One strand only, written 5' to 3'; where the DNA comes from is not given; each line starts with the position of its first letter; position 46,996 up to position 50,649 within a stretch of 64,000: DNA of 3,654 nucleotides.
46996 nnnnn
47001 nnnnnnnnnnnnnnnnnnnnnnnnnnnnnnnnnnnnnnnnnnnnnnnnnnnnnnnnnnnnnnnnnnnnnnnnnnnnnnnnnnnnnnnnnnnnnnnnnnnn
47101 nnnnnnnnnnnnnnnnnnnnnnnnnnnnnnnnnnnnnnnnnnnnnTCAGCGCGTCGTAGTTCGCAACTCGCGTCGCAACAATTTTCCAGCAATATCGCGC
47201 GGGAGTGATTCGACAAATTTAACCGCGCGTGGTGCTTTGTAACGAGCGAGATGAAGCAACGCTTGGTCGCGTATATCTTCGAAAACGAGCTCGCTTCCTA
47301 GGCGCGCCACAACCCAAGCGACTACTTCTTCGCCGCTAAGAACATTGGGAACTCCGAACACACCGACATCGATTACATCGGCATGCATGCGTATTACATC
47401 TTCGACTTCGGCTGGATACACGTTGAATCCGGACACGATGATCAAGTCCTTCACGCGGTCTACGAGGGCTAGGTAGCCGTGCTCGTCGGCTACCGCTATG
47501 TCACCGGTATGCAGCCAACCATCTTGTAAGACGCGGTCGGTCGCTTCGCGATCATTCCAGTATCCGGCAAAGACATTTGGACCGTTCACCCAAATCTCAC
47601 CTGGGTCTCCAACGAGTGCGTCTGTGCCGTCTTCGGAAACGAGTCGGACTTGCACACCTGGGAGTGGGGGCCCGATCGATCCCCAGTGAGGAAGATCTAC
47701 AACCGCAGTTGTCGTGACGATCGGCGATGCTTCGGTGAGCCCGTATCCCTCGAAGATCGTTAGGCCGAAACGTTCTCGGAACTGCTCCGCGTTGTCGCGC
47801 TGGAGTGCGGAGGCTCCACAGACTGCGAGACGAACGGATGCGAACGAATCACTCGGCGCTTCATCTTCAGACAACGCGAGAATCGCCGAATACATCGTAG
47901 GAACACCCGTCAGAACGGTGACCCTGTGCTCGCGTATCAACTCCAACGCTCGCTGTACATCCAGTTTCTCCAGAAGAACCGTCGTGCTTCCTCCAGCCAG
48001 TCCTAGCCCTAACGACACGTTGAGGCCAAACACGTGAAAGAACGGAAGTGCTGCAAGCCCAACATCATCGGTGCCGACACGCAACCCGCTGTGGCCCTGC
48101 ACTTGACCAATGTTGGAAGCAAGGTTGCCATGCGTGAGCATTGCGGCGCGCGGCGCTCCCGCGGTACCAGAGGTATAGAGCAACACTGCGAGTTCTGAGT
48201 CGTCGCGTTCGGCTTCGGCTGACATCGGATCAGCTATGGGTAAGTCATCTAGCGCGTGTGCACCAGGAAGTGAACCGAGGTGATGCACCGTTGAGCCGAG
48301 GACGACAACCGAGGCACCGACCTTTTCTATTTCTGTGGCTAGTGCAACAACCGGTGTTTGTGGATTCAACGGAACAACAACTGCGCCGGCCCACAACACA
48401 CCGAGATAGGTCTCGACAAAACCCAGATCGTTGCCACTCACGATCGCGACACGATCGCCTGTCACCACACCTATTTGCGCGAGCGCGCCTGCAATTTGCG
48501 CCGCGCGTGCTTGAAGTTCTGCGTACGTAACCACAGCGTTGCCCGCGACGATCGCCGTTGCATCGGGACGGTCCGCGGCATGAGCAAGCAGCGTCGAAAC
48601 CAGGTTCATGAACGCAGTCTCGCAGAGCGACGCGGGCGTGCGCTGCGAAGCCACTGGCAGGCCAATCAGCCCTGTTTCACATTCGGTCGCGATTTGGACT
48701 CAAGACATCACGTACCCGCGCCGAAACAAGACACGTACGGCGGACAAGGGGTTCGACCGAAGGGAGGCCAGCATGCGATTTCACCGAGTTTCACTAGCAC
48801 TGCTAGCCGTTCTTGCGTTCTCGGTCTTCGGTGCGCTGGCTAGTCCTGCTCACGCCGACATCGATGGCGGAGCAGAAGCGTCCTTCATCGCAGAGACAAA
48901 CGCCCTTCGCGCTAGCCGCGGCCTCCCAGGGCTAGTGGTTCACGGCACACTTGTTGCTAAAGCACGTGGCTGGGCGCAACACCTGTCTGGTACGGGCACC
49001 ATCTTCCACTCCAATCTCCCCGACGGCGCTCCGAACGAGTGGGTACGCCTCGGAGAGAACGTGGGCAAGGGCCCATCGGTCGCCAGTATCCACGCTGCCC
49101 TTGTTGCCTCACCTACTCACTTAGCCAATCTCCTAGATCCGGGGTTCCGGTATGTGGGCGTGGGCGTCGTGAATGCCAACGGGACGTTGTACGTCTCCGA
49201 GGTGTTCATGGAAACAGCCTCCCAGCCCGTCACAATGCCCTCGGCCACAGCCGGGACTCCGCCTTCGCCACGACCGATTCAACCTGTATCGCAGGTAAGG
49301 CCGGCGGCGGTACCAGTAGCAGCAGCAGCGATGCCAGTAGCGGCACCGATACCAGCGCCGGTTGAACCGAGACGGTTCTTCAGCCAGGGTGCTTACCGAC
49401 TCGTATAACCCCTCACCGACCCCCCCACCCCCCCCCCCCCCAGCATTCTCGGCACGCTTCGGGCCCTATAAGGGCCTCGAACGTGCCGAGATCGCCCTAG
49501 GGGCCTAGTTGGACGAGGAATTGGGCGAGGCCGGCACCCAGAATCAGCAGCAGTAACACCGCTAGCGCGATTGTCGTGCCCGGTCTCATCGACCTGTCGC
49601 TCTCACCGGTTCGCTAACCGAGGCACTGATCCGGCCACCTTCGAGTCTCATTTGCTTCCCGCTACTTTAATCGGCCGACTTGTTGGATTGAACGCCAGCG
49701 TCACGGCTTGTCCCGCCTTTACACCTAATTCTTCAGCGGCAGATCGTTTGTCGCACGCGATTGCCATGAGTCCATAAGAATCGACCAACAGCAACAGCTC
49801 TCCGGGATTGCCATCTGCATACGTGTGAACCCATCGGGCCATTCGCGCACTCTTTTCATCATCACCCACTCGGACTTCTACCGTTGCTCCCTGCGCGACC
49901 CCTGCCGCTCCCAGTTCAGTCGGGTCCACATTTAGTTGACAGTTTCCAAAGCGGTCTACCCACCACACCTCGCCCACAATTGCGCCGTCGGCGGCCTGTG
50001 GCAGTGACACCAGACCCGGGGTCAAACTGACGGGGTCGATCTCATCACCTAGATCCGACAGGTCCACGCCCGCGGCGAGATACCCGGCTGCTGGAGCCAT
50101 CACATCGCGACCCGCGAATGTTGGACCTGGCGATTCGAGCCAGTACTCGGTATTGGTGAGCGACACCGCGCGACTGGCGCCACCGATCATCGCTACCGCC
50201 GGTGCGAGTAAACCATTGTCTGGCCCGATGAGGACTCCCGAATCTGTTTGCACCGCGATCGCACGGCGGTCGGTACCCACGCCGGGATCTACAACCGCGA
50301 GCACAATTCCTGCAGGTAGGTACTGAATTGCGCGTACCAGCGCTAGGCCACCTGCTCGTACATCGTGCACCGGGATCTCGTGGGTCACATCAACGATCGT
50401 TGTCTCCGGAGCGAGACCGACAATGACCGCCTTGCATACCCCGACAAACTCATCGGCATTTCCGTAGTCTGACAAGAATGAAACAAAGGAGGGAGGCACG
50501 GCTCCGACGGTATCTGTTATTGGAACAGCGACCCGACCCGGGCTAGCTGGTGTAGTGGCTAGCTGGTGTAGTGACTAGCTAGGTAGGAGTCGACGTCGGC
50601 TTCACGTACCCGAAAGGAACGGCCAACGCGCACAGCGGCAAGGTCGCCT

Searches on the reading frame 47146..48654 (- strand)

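Call 70: search_protein_families(library=pfam, proteins=[window:47146-48654:-], max_evalue=0.00001)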
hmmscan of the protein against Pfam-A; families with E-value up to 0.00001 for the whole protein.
window:47146-48654:- (502 aa): 2 families
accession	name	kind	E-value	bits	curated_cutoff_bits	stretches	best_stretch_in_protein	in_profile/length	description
PF00501.34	AMP-binding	-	1.9e-82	277.5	29.9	1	24-366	3-384/384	AMP-binding enzyme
PF13193.12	AMP-binding_C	-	3.8e-13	50.6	24.5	1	416-491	1-76/76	AMP-binding enzyme C-terminal domain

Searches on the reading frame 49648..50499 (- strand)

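Call 70: search_protein_families(library=pfam, proteins=[window:49648-50499:-], max_evalue=0.00001)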
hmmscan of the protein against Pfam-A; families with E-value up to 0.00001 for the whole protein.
window:49648-50499:- (283 aa): 2 families
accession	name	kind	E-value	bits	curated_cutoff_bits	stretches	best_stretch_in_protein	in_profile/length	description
PF01887.21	SAM_HAT_N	-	1.1e-44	152.1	26.3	1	6-151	1-145/145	SAM hydroxide adenosyltransferase N-terminal domain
PF20257.3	SAM_HAT_C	-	8.2e-20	71.4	25.5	1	176-267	1-84/84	SAM hydroxide adenosyltransferase C-terminal domain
